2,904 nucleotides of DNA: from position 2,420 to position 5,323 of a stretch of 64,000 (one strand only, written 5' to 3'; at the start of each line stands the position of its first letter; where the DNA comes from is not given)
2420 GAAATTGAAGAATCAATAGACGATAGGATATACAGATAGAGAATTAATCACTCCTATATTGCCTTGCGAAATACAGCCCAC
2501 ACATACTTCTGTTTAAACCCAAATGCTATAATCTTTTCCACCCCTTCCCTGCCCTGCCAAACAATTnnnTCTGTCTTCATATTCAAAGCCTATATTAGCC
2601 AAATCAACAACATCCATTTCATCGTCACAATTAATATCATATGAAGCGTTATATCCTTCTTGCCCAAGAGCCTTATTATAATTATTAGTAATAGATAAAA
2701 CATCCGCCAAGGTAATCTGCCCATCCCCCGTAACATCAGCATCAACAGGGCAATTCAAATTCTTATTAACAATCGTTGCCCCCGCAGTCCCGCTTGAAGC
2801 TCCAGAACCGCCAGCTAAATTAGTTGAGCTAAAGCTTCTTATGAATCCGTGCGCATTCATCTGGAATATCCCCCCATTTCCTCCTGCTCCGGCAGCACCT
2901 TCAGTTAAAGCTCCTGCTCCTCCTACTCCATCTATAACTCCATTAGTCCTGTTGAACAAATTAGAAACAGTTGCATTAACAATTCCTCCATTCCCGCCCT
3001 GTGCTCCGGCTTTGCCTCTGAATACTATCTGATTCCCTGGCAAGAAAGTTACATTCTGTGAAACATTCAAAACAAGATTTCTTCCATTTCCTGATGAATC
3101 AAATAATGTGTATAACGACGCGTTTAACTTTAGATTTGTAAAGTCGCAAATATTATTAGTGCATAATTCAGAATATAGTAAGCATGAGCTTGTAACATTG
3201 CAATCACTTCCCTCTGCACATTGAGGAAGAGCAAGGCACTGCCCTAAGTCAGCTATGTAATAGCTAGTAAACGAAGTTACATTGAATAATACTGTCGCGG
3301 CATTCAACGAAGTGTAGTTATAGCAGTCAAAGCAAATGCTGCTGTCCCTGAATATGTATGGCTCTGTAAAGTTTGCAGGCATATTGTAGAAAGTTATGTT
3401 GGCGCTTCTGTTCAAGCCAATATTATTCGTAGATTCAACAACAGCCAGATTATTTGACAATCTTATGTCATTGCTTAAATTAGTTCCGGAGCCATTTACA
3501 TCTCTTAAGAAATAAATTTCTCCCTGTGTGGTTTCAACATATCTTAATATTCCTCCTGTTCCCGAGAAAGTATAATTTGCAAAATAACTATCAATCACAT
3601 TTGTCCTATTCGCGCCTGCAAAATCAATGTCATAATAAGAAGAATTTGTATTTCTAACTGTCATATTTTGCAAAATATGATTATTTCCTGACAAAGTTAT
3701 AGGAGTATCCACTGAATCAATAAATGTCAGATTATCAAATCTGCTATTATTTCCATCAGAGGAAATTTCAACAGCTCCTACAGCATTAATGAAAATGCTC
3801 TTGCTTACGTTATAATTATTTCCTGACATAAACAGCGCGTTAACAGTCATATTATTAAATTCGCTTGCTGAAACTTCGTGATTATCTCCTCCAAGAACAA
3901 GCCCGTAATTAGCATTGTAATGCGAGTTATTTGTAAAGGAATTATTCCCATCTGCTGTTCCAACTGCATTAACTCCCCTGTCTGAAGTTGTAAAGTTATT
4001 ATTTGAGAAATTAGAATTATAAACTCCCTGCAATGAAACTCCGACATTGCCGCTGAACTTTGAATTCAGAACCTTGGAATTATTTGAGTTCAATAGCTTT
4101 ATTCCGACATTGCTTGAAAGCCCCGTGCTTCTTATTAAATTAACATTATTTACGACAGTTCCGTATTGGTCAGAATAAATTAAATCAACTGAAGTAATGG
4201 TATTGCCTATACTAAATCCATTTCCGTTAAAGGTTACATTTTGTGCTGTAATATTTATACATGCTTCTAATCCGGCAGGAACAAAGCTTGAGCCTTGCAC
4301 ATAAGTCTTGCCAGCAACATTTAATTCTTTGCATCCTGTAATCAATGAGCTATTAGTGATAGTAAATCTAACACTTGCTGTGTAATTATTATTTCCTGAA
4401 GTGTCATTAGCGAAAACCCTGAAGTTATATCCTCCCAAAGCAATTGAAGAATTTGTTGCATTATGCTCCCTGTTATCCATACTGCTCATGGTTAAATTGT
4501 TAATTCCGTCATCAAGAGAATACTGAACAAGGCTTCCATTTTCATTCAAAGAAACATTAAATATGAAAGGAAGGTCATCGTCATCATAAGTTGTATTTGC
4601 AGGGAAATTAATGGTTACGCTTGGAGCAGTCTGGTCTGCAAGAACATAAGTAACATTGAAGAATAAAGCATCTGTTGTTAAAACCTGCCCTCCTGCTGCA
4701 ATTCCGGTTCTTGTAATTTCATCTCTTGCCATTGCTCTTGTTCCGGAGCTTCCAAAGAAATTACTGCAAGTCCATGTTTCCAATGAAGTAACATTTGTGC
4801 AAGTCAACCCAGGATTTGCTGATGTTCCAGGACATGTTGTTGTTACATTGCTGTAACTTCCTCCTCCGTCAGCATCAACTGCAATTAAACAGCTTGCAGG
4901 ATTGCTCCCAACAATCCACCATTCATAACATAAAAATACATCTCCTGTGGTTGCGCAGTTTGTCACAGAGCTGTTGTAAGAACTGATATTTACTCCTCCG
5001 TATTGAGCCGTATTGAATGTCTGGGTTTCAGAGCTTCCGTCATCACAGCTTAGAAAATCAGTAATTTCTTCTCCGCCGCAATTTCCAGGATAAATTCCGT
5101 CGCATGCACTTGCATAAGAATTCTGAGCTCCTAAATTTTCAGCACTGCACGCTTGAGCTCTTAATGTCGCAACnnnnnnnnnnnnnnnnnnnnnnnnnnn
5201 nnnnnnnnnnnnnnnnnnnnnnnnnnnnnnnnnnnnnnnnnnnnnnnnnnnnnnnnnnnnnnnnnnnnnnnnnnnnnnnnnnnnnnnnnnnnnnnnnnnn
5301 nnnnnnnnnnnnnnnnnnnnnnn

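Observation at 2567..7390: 1607-aa beta-helix/dockerin-like surface protein flanked by other secreted proteins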

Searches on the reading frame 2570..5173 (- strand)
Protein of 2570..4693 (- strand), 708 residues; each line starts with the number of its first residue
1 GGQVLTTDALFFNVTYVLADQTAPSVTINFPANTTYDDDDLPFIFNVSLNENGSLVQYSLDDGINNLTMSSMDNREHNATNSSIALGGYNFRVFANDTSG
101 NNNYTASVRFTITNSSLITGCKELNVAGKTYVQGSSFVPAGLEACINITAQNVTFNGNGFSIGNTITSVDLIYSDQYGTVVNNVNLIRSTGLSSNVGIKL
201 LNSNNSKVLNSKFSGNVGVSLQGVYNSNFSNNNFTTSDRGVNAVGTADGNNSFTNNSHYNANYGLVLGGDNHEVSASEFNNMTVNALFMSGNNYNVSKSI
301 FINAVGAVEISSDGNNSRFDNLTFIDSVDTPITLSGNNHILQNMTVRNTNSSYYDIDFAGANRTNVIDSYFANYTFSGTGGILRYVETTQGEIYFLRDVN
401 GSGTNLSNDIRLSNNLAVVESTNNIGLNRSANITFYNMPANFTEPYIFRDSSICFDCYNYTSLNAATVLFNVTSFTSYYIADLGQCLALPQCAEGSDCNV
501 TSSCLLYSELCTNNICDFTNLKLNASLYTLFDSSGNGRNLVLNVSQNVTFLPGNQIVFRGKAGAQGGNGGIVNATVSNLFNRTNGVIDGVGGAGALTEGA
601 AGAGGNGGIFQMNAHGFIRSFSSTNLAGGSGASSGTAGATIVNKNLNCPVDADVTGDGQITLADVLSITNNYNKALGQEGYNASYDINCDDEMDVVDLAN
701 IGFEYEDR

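Call 20: find_homologous_proteins(query=window:2570-4693:-, max_evalue=0.001)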
Query window:2570-4693:- (708 aa): 39 proteins with E <= 0.001 among 8000 candidates.
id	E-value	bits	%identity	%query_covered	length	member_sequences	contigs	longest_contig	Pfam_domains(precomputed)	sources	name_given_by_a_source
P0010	2.0e-56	210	40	29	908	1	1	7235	PF19077.7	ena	-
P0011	2.2e-49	187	38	66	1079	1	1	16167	PF13229.13,PF13385.14,PF19077.7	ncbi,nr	ncbi:right-handed parallel beta-helix repeat-containing protein, partial [Candidatus Pacearchaeota a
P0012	2.4e-46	177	31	55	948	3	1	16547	PF19077.7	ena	-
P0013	3.8e-46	176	55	15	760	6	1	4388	PF07495.20,PF17957.8,PF19077.7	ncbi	ncbi:hypothetical protein COY79_02900, partial [Candidatus Pacearchaeota archaeon CG_4_10_14_0_8_um_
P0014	1.6e-40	158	50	17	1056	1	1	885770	PF13229.13,PF05048.20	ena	-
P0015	5.2e-39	153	34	61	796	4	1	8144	PF13229.13,PF05048.20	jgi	-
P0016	2.2e-38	151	55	20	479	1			PF13229.13,PF05048.20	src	-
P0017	1.8e-33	134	48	17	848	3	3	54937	PF13229.13,PF05048.20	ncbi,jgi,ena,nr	ncbi:right-handed parallel beta-helix repeat-containing protein [Candidatus Pacearchaeota archaeon]|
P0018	5.8e-33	133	46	20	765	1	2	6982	PF13229.13,PF19077.7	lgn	-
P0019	6.1e-28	116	51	14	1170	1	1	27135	PF13088.13,PF19077.7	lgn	-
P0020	4.1e-25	107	53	14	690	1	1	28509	-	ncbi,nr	ncbi:MAG: hypothetical protein Q8P20_07850 [bacterium]|nr:hypothetical protein [bacterium]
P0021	1.1e-24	105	50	18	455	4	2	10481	-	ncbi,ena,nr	ncbi:MAG: hypothetical protein CMH61_00460 [Nanoarchaeota archaeon]|nr:hypothetical protein [Nanoarc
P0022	9.1e-24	102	48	21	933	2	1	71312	PF13229.13,PF19077.7,PF05048.20,PF16656.12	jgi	-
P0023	3.5e-23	100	60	15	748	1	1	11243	PF00368.24,PF19077.7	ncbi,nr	ncbi:MAG: hypothetical protein IH946_00490, partial [Bacteroidetes bacterium]|nr:hypothetical protei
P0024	2.4e-22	98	46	25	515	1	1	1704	PF17957.8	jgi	-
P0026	8.0e-22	96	48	16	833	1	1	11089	PF13229.13,PF05048.20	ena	-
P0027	1.6e-19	88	44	22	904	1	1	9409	PF13229.13,PF05048.20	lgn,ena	-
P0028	1.5e-18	85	45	17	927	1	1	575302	PF13229.13,PF05048.20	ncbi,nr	ncbi:right-handed parallel beta-helix repeat-containing protein [Candidatus Pacearchaeota archaeon]|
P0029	1.1e-17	82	32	52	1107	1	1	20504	PF13229.13,PF05048.20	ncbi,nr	ncbi:MAG: right-handed parallel beta-helix repeat-containing protein [Nanoarchaeota archaeon]|nr:rig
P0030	3.6e-17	80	40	21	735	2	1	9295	PF13229.13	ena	-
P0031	7.3e-16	76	43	17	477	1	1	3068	PF13229.13,PF05048.20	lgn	-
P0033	8.1e-15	73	44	18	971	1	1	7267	PF13229.13,PF05048.20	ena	-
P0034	4.3e-14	70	29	55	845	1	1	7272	PF00754.32,PF13229.13,PF22633.4,PF05048.20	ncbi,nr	ncbi:discoidin domain-containing protein [Candidatus Pacearchaeota archaeon]|nr:discoidin domain-con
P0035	6.1e-14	70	38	21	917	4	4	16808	PF13229.13,PF05048.20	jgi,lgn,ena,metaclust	metaclust:\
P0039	3.5e-12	64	40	22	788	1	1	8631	PF13229.13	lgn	-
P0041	1.5e-10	59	29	66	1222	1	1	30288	PF13229.13,PF05922.22,PF17957.8,PF00082.28,PF05048.20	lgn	-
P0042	3.1e-10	58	38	20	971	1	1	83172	PF13229.13,PF05048.20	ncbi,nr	ncbi:Right handed beta helix region [uncultured archaeon]|nr:Right handed beta helix region [uncultu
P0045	3.7e-8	51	25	60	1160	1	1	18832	PF13229.13,PF00082.28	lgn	-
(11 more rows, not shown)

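Call 37: predict_structure(alignment_id=A1)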
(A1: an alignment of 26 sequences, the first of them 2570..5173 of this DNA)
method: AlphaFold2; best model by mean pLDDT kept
length: 868 residues; sequences in the alignment: 26
mean_pLDDT: 65.1   pTM: 0.59
mean pLDDT of the five models: 65.1, 65.0, 64.0, 61.4, 61.3
residues with pLDDT >= 90: 311; 70-90: 114; 50-70: 68; < 50: 375
segments of 3 or more residues with pLDDT < 50: 1-165, 167-176, 453-471, 667-690, 711-715, 719-735, 737-770, 773-868
pLDDT, mean of each block of 10 residues (from residue 1): 28 31 32 31 31 31 29 29 27 30 30 31 31 29 30 33 41 50 84 89 90 86 86 87 87 81 80 92 93 92 88 95 74 88 88 80 95 94 95 95 86 97 92 96 90 43 34 80 95 94 94 92 95 92 97 97 94 95 92 94 93 93 96 95 68 54 55 41 39 50 52 48 46 47 43 41 46 45 42 43 41 35 36 39 39 35 32
secondary structure, 60 per line:
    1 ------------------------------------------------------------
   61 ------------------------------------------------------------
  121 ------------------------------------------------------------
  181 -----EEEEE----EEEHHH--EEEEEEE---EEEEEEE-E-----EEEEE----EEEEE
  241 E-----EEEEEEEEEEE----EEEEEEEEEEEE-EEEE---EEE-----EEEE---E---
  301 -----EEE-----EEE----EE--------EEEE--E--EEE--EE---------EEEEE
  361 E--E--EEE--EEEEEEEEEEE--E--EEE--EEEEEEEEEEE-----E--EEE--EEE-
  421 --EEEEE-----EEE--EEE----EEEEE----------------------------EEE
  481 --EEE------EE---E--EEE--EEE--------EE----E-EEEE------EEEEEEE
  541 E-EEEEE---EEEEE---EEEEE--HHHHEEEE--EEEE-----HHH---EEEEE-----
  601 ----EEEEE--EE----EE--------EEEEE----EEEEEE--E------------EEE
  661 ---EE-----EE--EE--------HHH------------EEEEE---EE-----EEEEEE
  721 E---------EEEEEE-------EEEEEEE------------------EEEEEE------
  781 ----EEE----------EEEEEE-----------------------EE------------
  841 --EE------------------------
elements in order (helices of 4 or more, strands of 3 or more residues): E186-190 E195-197 E203-209 E213-219 E227-231 E236-241 E247-257 E262-273 E275-278 E282-284 E290-293 E306-308 E314-316 E331-334 E340-342 E356-361 E367-369 E372-382 E388-390 E393-403 E412-414 E417-419 E423-427 E433-435 E438-440 E445-449 E478-480 E483-485 E500-502 E505-507 E524-527 E534-541 E543-547 E551-555 E559-563 H566-569 E570-573 E576-579 E591-595 E605-609 E628-632 E637-642 E658-660 E700-704 E715-721 E731-736 E744-750 E769-774 E785-787 E798-803

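Call 42: fold_search(model_id=the predicted structure, library=pdb)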
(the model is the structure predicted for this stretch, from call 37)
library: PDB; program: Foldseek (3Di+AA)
matches with E <= 10: 1597; with E <= 0.001: 14
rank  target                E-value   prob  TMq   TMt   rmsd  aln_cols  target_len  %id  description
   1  2uve_A                6.8e-06  1.00  0.17  0.24  19.8       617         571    8  Structure of Yersinia enterocolitica Family 28 Exopolygalacturonase (released 2007-05-08)
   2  7w1c_C                5.2e-05  1.00  0.20  0.26  17.1       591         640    9  Crystal structure of Klebsiella pneumoniae K1 capsule-specific polysaccharide lyase in a P1 crystal form (released 2022-05-18)
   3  7w1c_A                1.6e-04  1.00  0.19  0.24  17.8       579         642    9  Crystal structure of Klebsiella pneumoniae K1 capsule-specific polysaccharide lyase in a P1 crystal form (released 2022-05-18)
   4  7w1d_H                2.1e-04  1.00  0.20  0.26  17.6       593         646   10  Crystal structure of Klebsiella pneumoniae K1 capsule-specific polysaccharide lyase in a C2 crystal form (released 2022-05-18)
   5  7w1c_E                2.2e-04  1.00  0.19  0.24  17.7       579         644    9  Crystal structure of Klebsiella pneumoniae K1 capsule-specific polysaccharide lyase in a P1 crystal form (released 2022-05-18)
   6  3wwg_C                2.3e-04  0.97  0.11  0.15  21.0       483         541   10  Crystal structure of the N-glycan-deficient variant N448A of isopullulanase complexed with isopanose (released 2014-11-12)
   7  7b7a_A                3.3e-04  1.00  0.20  0.42   6.6       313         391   12  ENDO-POLYGALACTURONASE FROM ARABIDOPSIS THALIANA (released 2022-06-22)
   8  7w1d_D                3.8e-04  1.00  0.23  0.30  17.1       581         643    8  Crystal structure of Klebsiella pneumoniae K1 capsule-specific polysaccharide lyase in a C2 crystal form (released 2022-05-18)
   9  7w1c_D                4.0e-04  1.00  0.18  0.24  17.8       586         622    8  Crystal structure of Klebsiella pneumoniae K1 capsule-specific polysaccharide lyase in a P1 crystal form (released 2022-05-18)
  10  9k4a_A                4.4e-04  0.99  0.16  0.20  17.7       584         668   11  Cryo-EM structure of depolymerase S2-4 from Klebsiella phage K64-1 (released 2026-03-25)
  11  4c2l_A                4.8e-04  1.00  0.17  0.35  10.1       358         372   12  Crystal structure of endo-xylogalacturonan hydrolase from Aspergillus tubingensis (released 2013-09-25)
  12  1wmr_A                4.8e-04  0.92  0.10  0.14  20.2       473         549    9  Crystal Structure of Isopullulanase from Aspergillus niger ATCC 9642 (released 2005-07-19)
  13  3wwg_A                5.0e-04  0.96  0.12  0.17  20.9       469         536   10  Crystal structure of the N-glycan-deficient variant N448A of isopullulanase complexed with isopanose (released 2014-11-12)
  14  3wwg_D                6.3e-04  0.75  0.09  0.13  20.3       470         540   10  Crystal structure of the N-glycan-deficient variant N448A of isopullulanase complexed with isopanose (released 2014-11-12)
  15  9j4l_A                1.3e-03  1.00  0.20  0.41  16.0       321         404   15  Crystal structure of GH9l Inulin fructotransferases (IFTase) (released 2024-09-04)
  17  4mr0_B                1.9e-03  1.00  0.17  0.30  10.9       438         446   10  Crystal structure of PfbA, a surface adhesin of Streptococcus pneumoniae (released 2014-02-05)
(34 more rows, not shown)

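Call 83: fold_search(model_id=the predicted structure, library=viral)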
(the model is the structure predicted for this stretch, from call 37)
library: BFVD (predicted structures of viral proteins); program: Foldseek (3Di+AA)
matches with E <= 10: 660; with E <= 0.001: 32
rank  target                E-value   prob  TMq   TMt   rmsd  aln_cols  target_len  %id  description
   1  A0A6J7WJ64            9.2e-08  0.99  0.10  0.08  38.3      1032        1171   13  C1q domain containing protein [uncultured Caudovirales phage]
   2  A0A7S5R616            2.6e-06  1.00  0.19  0.21  17.5       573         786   12  (no name in the UniProt tables at hand)
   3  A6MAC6                1.7e-05  1.00  0.15  0.10  41.5       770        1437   12  Gp061 [Lactococcus phage KSY1]
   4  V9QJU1                1.8e-05  1.00  0.13  0.24  25.3       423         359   11  (no name in the UniProt tables at hand)
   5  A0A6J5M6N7            2.4e-05  1.00  0.21  0.27  20.0       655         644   10  Pectate lyase superfamily protein [uncultured Caudovirales phage]
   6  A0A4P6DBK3            4.4e-05  1.00  0.19  0.25  17.9       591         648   10  Uncharacterized protein [Klebsiella phage K1-ULIP33]
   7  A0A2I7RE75            4.8e-05  1.00  0.18  0.20  19.2       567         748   10  (no name in the UniProt tables at hand)
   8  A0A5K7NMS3            4.8e-05  1.00  0.16  0.18  19.2       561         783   13  (no name in the UniProt tables at hand)
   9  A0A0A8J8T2            5.0e-05  1.00  0.16  0.16  18.8       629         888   11  Depolymerase, capsule K1-specific [Klebsiella phage K64-1]
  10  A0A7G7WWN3            5.7e-05  0.95  0.12  0.14  20.1       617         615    8  (no name in the UniProt tables at hand)
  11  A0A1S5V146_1          7.5e-05  0.98  0.11  0.09  42.3       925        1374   10  (no name in the UniProt tables at hand)
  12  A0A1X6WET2            7.9e-05  1.00  0.21  0.15  40.6       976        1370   14  (no name in the UniProt tables at hand)
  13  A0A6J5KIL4            9.9e-05  1.00  0.12  0.15  20.9       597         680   12  Right handed beta helix region [uncultured Caudovirales phage]
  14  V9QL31                1.3e-04  0.99  0.16  0.22  17.9       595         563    9  (no name in the UniProt tables at hand)
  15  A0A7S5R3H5            1.3e-04  0.92  0.12  0.13  22.9       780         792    7  Carboxypeptidase regulatory domain-containing protein [Rhizobium phage RHph_N38]
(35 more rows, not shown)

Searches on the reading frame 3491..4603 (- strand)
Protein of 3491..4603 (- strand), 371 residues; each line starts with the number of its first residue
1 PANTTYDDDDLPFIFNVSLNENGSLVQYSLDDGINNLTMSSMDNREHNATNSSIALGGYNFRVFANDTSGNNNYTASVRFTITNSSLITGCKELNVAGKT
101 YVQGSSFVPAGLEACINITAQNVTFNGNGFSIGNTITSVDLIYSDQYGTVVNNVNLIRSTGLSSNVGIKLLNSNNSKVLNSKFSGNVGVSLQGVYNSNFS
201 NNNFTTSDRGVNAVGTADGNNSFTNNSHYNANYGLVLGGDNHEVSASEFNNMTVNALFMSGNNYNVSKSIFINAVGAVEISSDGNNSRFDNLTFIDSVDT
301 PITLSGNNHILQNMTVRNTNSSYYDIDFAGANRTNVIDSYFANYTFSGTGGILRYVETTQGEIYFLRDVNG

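Call 7: search_protein_families(library=pfam, proteins=[window:3491-4603:-], max_evalue=10)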
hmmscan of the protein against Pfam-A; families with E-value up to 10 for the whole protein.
window:3491-4603:- (371 aa): 3 families
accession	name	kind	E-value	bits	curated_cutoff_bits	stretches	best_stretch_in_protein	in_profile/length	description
PF07495.19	Y_Y_Y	-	0.003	17.9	26.6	1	21-82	3-64/65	Y_Y_Y domain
PF22043.2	DUF6935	-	0.19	12.2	27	1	41-86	58-104/158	Domain of unknown function (DUF6935)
PF13229.12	Beta_helix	-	2.5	8.1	25.9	2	134-239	39-147/158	Right handed beta helix region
